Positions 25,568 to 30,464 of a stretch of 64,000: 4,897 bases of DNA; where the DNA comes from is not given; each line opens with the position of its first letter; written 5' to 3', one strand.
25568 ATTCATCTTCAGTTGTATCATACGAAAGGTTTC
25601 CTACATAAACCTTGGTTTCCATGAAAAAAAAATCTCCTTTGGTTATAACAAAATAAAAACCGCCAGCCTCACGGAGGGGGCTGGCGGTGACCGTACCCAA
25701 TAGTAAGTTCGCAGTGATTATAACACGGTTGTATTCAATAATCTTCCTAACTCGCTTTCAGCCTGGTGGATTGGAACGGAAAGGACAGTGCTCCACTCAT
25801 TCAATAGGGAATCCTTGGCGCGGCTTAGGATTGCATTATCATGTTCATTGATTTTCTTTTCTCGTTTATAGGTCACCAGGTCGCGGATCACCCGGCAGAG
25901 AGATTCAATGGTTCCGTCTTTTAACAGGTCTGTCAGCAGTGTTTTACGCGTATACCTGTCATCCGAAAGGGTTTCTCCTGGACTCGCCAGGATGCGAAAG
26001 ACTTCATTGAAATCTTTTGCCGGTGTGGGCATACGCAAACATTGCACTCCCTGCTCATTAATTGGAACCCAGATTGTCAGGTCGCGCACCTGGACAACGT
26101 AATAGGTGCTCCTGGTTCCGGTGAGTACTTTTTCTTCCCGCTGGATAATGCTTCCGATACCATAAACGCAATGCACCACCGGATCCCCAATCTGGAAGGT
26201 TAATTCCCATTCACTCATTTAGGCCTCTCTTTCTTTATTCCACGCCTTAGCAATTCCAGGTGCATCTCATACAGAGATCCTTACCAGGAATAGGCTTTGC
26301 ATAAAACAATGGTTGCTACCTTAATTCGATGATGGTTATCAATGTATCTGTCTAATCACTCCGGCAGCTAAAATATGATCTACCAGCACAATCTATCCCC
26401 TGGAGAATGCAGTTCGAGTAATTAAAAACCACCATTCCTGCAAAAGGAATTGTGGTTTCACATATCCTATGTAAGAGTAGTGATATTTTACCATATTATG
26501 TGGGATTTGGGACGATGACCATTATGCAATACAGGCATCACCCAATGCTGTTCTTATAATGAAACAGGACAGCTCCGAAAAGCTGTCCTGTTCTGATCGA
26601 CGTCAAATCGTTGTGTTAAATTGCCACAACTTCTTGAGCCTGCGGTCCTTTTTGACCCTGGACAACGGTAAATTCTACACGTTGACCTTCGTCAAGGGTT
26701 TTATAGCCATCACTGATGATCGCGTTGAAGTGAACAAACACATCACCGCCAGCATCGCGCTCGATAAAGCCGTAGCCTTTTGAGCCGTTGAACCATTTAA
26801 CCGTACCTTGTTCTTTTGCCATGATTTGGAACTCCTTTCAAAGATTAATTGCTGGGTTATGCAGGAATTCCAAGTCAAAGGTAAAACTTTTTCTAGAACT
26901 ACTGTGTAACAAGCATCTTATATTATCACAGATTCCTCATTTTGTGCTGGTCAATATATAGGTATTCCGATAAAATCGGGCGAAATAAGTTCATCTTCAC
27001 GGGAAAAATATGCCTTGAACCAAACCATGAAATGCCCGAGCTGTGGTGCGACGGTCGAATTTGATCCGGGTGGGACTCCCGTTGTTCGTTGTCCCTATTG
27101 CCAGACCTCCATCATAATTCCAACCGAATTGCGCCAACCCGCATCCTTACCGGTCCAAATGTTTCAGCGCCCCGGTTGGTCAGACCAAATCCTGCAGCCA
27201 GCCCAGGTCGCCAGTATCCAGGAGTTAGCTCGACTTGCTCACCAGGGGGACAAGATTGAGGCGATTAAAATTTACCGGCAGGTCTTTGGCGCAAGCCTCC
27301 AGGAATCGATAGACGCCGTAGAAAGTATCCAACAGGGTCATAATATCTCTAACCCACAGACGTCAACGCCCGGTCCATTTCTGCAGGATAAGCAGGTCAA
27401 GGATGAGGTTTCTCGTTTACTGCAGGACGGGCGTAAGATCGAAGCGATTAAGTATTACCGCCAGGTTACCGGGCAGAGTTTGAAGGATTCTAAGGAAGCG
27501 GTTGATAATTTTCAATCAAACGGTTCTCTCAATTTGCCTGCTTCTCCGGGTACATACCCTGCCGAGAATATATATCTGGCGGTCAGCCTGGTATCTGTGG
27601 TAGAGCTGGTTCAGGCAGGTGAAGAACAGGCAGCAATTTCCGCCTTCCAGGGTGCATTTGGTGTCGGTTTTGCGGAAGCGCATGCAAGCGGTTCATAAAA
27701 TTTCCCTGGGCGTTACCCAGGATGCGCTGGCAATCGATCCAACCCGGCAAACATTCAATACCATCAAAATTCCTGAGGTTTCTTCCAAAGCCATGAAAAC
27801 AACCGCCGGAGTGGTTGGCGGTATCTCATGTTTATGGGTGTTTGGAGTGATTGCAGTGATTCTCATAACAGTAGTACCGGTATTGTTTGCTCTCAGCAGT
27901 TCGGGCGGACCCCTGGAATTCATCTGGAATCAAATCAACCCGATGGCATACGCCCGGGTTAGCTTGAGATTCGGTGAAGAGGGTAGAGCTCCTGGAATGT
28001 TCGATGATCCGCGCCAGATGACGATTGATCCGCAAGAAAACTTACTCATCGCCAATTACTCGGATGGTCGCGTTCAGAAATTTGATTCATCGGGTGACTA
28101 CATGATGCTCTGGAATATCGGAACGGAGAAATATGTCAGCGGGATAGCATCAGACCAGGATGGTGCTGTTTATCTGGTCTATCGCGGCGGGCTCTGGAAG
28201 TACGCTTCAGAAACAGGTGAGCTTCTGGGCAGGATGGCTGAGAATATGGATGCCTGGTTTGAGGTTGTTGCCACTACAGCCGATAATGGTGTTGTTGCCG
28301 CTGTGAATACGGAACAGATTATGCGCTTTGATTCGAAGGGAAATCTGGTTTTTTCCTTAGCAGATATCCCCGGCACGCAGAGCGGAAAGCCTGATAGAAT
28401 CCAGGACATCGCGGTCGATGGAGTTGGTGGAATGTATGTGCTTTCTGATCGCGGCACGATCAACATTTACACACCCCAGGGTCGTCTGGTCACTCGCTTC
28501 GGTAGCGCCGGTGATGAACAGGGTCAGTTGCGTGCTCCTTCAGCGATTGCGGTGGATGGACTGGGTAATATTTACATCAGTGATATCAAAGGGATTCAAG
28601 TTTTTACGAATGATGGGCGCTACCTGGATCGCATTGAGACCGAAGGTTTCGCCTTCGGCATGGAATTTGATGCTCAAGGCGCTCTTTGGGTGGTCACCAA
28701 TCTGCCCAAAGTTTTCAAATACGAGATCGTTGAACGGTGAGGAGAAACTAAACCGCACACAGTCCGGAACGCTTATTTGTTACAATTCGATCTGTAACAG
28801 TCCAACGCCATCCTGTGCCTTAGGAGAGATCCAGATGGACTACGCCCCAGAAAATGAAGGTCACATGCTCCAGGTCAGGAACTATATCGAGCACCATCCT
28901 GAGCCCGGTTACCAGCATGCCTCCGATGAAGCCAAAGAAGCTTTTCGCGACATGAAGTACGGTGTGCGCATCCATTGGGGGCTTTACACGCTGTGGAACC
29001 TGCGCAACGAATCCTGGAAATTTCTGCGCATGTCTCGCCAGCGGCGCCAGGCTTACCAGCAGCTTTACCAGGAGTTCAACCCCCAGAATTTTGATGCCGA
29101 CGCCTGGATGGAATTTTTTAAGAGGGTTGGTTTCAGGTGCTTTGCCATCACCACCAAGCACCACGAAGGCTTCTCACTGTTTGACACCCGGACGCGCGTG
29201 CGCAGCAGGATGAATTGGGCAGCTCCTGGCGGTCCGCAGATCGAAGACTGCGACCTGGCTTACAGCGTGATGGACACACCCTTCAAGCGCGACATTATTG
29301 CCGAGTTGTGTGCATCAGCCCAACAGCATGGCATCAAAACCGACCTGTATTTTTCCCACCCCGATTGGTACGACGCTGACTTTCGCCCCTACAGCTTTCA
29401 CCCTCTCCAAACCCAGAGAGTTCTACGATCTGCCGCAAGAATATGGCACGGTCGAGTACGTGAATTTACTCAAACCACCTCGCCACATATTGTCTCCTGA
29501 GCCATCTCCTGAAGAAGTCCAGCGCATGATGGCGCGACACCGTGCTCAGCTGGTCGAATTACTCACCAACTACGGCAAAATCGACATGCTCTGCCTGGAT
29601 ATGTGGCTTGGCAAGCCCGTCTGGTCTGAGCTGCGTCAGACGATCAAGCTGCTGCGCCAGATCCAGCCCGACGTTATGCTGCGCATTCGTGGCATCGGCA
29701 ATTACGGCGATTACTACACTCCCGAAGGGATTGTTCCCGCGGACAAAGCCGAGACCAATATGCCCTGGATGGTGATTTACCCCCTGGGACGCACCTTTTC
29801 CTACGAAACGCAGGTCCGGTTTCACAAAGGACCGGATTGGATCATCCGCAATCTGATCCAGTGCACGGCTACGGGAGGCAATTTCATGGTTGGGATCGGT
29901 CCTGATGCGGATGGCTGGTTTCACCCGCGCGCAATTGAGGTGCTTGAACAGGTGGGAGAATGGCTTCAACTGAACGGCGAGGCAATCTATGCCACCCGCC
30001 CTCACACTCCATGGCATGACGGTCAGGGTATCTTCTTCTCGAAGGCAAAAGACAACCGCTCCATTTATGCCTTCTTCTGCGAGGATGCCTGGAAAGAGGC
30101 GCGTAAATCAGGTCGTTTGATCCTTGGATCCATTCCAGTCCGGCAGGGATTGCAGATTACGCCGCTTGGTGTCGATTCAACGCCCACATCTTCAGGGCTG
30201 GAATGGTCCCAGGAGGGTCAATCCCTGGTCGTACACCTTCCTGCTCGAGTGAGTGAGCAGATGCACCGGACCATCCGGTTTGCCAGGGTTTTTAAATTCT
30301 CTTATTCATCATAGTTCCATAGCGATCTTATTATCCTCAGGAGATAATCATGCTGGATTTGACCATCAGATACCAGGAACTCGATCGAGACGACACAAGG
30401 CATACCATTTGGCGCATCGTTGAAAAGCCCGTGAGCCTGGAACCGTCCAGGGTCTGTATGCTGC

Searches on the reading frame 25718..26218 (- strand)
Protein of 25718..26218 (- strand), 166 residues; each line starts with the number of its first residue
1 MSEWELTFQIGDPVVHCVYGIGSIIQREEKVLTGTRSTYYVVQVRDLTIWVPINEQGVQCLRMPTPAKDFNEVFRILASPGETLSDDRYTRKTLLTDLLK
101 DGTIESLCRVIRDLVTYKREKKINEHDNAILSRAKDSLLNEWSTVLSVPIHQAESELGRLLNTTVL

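Call 61: search_protein_families(library=pfam, max_evalue=0.0001, proteins=[window:25718-26218:-])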
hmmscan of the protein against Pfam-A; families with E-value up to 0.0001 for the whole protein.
window:25718-26218:- (166 aa): 2 families
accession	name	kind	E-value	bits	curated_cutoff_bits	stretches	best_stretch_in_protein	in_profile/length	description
PF21095.3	CarD_C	-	2.8e-09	37.3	23.1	1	72-156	1-85/87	CarD, C-terminal domain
PF02559.22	CarD_TRCF_RID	-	7.1e-08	32.8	23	1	8-55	1-49/57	CarD-like/TRCF RID domain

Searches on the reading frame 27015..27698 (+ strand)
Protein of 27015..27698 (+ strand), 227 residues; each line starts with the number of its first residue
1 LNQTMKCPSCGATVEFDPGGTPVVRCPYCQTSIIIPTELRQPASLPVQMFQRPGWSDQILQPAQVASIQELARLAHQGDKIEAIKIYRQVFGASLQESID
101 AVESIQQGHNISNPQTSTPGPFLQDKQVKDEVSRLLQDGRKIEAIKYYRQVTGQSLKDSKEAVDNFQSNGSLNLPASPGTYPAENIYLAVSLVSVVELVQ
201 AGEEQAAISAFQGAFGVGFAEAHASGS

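Call 25: search_protein_families(library=pfam, max_evalue=0.001, proteins=[window:27015-27698:+])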
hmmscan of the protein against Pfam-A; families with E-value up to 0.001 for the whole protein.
window:27015-27698:+ (227 aa): 2 families
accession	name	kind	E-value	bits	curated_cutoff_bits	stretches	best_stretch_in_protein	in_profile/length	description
PF00542.24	Ribosomal_L12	-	2e-09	38.1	25.9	1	139-166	10-37/67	Ribosomal protein L7/L12 C-terminal domain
PF20593.3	DUF6793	-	3.7e-07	30.6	27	0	76-104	73-101/107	Family of unknown function (DUF6793)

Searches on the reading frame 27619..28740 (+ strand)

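Call 25: search_protein_families(library=pfam, max_evalue=0.001, proteins=[window:27619-28740:+])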
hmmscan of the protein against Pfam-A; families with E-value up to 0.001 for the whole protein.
window:27619-28740:+ (373 aa): 5 families
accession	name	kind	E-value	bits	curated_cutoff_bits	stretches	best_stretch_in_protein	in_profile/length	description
PF06739.17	SBBP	-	5.6e-07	29.8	20.5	0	307-320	15-28/38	Beta-propeller repeat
PF01436.27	NHL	-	1.2e-06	28.6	20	0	128-155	1-28/28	NHL repeat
PF22701.2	Mala_s_1-like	-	9.4e-06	26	27.5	0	130-191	89-149/195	Mal s 1 allergenic protein-like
PF08450.18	SGL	-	4e-05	23.8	26.3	0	134-174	189-228/246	SMP-30/Gluconolactonase/LRE-like region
PF07494.17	Reg_prop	-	0.00022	21.5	20.4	0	347-361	9-23/24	Two component regulator propeller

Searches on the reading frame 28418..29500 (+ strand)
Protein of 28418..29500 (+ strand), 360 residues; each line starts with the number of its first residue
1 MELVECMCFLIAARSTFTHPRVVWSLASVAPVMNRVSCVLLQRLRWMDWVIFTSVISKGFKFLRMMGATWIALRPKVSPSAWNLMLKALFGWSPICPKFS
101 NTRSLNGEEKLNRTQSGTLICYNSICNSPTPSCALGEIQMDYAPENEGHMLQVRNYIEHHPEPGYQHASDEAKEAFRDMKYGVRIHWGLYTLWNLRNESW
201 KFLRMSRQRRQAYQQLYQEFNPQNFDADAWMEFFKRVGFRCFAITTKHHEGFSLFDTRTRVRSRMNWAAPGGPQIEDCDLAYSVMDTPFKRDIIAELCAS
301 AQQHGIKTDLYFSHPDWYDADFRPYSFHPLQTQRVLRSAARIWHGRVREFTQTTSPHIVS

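Call 25: search_protein_families(library=pfam, max_evalue=0.001, proteins=[window:28418-29500:+])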
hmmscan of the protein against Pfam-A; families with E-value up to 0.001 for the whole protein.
window:28418-29500:+ (360 aa): 1 family
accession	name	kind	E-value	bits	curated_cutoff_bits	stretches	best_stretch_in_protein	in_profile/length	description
PF01120.23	Alpha_L_fucos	-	2.1e-31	110.1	25.2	1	168-358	22-206/345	Alpha-L-fucosidase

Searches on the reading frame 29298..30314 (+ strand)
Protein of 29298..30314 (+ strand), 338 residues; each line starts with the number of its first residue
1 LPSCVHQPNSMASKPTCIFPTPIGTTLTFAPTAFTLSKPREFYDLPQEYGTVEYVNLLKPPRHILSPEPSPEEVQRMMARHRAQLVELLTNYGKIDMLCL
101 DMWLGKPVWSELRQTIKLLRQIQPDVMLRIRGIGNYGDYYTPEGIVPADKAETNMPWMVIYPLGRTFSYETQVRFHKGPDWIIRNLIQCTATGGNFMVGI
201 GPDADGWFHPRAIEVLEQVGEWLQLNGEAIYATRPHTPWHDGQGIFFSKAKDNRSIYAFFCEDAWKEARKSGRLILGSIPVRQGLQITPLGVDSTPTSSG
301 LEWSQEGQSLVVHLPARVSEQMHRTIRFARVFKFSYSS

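Call 25: search_protein_families(library=pfam, max_evalue=0.001, proteins=[window:29298-30314:+])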
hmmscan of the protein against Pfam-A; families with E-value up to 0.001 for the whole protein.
window:29298-30314:+ (338 aa): 1 family
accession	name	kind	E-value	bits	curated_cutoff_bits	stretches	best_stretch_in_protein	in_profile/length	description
PF01120.23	Alpha_L_fucos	-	2e-21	77.3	25.2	1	80-228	190-345/345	Alpha-L-fucosidase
